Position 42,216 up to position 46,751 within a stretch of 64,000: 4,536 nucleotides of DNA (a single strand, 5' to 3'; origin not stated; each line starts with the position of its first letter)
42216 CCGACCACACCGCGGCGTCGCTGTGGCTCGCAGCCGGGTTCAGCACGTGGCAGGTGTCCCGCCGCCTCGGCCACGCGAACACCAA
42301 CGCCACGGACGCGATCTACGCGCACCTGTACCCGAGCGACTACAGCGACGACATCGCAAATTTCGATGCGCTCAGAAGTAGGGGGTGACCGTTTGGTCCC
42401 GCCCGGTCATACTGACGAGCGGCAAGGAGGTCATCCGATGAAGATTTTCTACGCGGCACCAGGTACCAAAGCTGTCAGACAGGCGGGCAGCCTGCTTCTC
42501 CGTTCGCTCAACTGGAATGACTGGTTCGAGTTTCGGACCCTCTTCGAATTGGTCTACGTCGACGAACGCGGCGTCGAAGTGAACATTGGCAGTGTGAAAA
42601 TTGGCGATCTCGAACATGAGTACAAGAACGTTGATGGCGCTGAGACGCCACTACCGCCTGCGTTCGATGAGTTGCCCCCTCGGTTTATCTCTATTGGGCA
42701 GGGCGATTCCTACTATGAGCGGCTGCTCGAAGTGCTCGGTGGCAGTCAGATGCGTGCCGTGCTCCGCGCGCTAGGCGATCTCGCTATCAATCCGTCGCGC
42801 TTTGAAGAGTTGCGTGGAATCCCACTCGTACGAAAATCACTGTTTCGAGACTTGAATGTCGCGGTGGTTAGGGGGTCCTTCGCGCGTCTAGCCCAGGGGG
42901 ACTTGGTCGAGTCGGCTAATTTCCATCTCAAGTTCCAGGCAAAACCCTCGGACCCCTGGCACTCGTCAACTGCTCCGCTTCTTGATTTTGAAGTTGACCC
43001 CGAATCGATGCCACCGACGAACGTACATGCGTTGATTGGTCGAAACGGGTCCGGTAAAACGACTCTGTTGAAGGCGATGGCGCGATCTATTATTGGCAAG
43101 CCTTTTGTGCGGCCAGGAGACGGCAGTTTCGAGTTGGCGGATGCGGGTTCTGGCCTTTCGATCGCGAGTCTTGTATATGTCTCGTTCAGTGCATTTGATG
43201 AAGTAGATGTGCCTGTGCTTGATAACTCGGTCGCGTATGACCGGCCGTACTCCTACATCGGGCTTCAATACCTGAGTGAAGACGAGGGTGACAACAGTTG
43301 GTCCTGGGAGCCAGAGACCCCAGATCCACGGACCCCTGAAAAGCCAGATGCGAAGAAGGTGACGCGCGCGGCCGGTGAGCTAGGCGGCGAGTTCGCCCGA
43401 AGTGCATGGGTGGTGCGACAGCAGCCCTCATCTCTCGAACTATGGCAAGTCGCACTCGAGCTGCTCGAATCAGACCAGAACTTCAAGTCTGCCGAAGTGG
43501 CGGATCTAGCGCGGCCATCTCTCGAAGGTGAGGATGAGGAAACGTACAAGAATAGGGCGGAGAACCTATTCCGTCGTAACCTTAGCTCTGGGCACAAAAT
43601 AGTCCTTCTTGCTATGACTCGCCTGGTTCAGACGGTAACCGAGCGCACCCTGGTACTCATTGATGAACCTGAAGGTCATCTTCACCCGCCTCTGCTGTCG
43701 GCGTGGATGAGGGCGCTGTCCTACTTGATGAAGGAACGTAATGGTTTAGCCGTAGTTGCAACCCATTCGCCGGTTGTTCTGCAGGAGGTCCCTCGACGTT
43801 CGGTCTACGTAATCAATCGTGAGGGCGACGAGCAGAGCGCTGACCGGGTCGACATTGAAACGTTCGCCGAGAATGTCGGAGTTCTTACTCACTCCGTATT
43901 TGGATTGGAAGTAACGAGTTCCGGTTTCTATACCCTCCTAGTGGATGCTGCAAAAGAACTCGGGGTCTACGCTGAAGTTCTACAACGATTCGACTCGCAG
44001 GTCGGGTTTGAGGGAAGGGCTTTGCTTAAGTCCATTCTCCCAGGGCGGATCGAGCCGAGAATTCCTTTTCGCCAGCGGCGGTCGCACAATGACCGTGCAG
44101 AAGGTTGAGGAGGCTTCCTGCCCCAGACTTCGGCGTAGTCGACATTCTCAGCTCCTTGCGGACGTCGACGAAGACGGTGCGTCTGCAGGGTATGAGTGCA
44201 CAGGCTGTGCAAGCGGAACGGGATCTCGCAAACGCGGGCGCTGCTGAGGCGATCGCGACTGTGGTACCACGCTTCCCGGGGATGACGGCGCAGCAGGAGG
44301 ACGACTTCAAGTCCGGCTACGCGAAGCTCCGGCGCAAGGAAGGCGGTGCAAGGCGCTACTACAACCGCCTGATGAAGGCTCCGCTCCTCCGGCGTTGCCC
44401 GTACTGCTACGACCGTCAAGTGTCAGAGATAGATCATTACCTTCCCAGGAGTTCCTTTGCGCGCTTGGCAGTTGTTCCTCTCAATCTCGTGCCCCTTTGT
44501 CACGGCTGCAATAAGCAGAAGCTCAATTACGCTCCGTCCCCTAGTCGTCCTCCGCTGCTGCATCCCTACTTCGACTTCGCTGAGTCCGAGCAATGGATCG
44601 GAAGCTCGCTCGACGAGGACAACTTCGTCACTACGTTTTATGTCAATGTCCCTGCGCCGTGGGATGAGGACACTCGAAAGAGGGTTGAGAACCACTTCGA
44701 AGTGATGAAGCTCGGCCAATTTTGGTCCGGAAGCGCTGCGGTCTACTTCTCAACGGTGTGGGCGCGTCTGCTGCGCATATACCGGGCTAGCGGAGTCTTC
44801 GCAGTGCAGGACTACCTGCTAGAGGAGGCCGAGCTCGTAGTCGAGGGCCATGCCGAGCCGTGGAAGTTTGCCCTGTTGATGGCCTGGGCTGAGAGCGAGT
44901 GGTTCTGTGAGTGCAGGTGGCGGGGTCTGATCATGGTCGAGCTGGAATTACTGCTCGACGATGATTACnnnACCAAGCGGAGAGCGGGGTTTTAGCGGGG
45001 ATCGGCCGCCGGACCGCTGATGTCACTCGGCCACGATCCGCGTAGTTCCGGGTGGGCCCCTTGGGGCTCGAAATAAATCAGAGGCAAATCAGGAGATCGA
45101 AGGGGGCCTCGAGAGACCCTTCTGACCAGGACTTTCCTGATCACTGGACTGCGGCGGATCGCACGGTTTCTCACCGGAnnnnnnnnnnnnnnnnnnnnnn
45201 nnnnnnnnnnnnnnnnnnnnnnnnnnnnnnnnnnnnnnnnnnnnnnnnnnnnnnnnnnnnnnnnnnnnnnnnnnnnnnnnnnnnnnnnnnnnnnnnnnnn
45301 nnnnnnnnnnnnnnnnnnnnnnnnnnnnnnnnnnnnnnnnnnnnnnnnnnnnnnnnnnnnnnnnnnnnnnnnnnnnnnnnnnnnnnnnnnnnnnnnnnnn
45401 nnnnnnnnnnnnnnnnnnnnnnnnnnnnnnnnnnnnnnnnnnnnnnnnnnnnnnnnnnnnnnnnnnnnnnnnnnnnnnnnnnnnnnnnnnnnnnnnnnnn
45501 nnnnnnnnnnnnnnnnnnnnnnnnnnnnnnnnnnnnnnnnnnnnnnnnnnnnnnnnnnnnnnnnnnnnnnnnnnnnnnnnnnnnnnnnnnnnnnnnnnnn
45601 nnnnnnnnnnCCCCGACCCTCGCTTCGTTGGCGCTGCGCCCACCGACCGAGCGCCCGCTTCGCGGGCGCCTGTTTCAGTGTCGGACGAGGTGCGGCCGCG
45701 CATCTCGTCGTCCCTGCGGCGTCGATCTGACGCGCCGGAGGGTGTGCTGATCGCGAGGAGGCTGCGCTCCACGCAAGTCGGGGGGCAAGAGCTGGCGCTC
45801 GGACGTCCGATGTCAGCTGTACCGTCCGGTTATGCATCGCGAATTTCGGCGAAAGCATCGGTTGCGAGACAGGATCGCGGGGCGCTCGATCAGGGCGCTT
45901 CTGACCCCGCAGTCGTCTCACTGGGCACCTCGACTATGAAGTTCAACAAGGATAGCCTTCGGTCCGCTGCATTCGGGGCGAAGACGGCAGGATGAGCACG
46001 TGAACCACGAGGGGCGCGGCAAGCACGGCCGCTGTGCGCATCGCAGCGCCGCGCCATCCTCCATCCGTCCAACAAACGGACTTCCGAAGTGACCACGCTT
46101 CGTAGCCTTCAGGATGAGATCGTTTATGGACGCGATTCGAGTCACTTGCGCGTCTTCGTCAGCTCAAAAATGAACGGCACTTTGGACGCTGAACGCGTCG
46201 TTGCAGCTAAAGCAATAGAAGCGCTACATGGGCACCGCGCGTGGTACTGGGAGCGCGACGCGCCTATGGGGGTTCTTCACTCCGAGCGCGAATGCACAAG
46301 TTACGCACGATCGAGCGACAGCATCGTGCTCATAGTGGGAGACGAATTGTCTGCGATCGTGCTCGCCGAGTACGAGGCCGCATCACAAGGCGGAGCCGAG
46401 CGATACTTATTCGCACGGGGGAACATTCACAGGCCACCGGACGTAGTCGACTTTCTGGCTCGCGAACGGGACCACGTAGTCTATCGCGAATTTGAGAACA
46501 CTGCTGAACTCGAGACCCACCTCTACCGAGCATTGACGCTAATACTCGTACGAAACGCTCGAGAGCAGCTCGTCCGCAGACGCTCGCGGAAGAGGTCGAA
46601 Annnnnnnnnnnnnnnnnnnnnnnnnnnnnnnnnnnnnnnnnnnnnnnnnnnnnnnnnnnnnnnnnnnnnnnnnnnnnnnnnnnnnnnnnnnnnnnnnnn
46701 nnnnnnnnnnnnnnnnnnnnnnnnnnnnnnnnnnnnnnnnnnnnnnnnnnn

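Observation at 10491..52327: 41.8-kb island inserted into the Walker A codons of the Tad pilus ATPase: a potentially reversible pilus switch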

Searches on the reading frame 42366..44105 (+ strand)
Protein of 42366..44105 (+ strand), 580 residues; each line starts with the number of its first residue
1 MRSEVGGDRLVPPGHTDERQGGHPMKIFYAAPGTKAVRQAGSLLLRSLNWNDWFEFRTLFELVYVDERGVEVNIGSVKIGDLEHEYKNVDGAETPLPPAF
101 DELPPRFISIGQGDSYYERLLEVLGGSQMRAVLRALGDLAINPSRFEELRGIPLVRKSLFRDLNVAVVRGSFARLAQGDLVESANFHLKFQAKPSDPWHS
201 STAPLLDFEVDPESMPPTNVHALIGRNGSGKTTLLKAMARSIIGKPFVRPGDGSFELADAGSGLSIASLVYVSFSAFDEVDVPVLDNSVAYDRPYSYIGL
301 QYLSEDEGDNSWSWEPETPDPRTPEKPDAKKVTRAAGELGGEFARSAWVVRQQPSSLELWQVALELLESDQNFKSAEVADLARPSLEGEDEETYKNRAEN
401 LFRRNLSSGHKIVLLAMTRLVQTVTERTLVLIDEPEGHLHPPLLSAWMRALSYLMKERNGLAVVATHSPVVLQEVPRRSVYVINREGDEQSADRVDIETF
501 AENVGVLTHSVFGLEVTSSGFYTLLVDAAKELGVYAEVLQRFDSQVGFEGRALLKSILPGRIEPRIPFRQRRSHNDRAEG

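Call 13: search_protein_families(library=pfam, max_evalue=0.01, proteins=[window:42366-44105:+])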
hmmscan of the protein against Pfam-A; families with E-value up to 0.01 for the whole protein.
window:42366-44105:+ (580 aa): 9 families
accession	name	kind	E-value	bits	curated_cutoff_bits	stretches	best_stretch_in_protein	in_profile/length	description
PF13304.12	AAA_21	-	1.2e-18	68.6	27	1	220-472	1-303/304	AAA domain, putative AbiEii toxin, Type IV TA system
PF13175.12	AAA_15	-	1.1e-08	35.5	32.1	1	426-470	328-372/374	AAA ATPase domain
PF00005.33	ABC_tran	-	8.2e-07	30.1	25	1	215-241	8-34/137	ABC transporter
PF13555.12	AAA_29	-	0.00071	19.7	27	1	217-241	21-45/61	P-loop containing region of AAA domain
PF02463.25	SMC_N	-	0.00072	19.5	40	0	218-238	24-44/220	RecF/RecN/SMC N terminal domain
PF13476.12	AAA_23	-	0.0012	20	27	1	218-247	19-50/201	AAA domain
PF11398.14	DUF2813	-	0.0018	18.1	21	0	423-498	280-351/372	Protein of unknown function (DUF2813)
PF13401.12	AAA_22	-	0.0077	17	27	0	222-241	9-28/130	AAA domain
PF13481.12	AAA_25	-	0.0093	16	27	0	215-248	30-64/195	AAA domain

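Call 14: search_protein_families(library=padloc, max_evalue=0.001, proteins=[window:42366-44105:+])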
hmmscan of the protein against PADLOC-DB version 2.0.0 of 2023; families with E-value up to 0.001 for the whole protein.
window:42366-44105:+ (580 aa): 130 families (the best 25 are shown)
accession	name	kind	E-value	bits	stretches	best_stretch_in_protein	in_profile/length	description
PDLC04235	PDC-M01A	-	5e-159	528.4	1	38-558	15-502/510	-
PDLC00282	PtuA1|PtuA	-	6.2e-139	462.1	1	43-558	20-512/520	AAA ATPase domain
PDLC04236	PDC-M01A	-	3.2e-117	389.9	1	155-558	4-381/388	-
PDLC04244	PDC-M01A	-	8.6e-78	260.3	1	38-557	17-476/482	-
PDLC04243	PDC-M01A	-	9.3e-59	197.4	2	330-557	302-525/537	-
PDLC04239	PDC-M01A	-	2.8e-39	133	2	405-556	389-540/552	-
PDLC04238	PDC-M01A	-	3e-37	126.6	2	404-546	406-548/564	-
PDLC04240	PDC-M01A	-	5.4e-33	112.4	2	405-540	483-618/639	-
PDLC04237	PDC-M01A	-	4e-27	93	1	394-532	405-544/586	-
PDLC04242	PDC-M01A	-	8.9e-25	84.9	1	403-546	401-547/566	-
PDLC04241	PDC-M01A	-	3.9e-21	73.3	2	405-521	276-392/435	-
PDLC02980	AriA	-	1.6e-18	65.7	2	404-472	236-303/304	-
PDLC00283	PtuA1|PtuA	-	3.6e-18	63.9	2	402-485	273-357/448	AAA ATPase domain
PDLC00266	PtuA1|PtuA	-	3.7e-17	60.7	1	394-487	301-395/483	AAA ATPase domain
PDLC00303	PtuA1|PtuA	-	4.9e-15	53.5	1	401-476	211-286/386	AAA ATPase domain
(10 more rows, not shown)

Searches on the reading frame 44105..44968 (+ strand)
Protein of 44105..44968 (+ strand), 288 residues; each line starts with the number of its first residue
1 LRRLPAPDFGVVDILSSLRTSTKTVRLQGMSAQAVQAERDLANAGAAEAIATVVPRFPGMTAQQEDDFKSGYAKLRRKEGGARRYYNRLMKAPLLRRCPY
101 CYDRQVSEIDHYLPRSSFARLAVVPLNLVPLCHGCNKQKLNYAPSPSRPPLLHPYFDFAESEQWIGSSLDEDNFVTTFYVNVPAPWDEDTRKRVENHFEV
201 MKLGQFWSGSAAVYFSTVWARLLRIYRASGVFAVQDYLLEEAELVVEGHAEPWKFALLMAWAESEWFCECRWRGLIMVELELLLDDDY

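Call 13: search_protein_families(library=pfam, max_evalue=0.01, proteins=[window:44105-44968:+])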
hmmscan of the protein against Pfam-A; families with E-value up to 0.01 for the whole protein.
window:44105-44968:+ (288 aa): 1 family
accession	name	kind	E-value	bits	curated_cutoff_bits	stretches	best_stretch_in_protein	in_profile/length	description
PF01844.29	HNH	-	0.00031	21.3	21.4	1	98-139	1-44/47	HNH endonuclease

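Call 33: search_protein_families(library=padloc, max_evalue=0.001, proteins=[window:44105-44968:+])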
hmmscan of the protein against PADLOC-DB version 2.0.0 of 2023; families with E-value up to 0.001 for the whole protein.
window:44105-44968:+ (288 aa): 41 families (the best 25 are shown)
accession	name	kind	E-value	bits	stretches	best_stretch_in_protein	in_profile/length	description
PDLC04264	PDC-M01B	-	8.9e-66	220.5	1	1-272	1-278/282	-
PDLC04248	PDC-M01B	-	5.4e-58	194.5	1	73-273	11-213/216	-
PDLC04259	PDC-M01B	-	4.8e-50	169.1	1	65-272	67-272/277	-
PDLC04256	PDC-M01B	-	1.7e-44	150.5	1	62-269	72-282/285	-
PDLC04253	PDC-M01B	-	3.2e-39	133.2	1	65-269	74-280/366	-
PDLC04251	PDC-M01B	-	3.9e-37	126.2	1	74-269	78-274/279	-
PDLC04247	PDC-M01B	-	2.1e-36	124.2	1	74-269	79-277/286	-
PDLC04262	PDC-M01B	-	2.6e-35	120.4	1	64-272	47-256/259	-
PDLC04255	PDC-M01B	-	7.9e-34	115.6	1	75-269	88-282/285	-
PDLC04249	PDC-M01B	-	6.2e-32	109.3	1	64-278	68-283/286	-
PDLC04246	PDC-M01B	-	2.1e-30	104.4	1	81-269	78-270/280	-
PDLC04263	PDC-M01B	-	2.4e-29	100.9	1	13-211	17-219/291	-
PDLC04261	PDC-M01B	-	5.9e-26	89.8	1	95-241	110-263/304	-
PDLC04252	PDC-M01B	-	3.2e-25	86.8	1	74-212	74-213/294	-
PDLC04257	PDC-M01B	-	6.3e-22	76.1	1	95-272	94-276/287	-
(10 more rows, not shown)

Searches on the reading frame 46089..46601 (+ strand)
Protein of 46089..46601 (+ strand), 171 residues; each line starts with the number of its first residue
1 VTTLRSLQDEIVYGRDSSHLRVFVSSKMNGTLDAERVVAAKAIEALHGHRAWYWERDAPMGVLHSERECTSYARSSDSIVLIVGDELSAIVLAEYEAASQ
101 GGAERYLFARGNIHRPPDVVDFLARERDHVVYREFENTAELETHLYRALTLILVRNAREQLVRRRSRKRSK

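Call 13: search_protein_families(library=pfam, max_evalue=0.01, proteins=[window:46089-46601:+])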
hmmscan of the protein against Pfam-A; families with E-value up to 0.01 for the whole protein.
window:46089-46601:+ (171 aa): 1 family
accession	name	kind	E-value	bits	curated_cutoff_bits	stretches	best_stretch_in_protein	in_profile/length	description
PF13271.11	DUF4062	-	0.0024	18.4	24.7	1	21-86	1-63/82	Domain of unknown function (DUF4062)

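Call 33: search_protein_families(library=padloc, max_evalue=0.001, proteins=[window:46089-46601:+])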
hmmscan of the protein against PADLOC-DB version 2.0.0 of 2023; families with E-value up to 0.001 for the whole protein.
window:46089-46601:+ (171 aa): 0 families
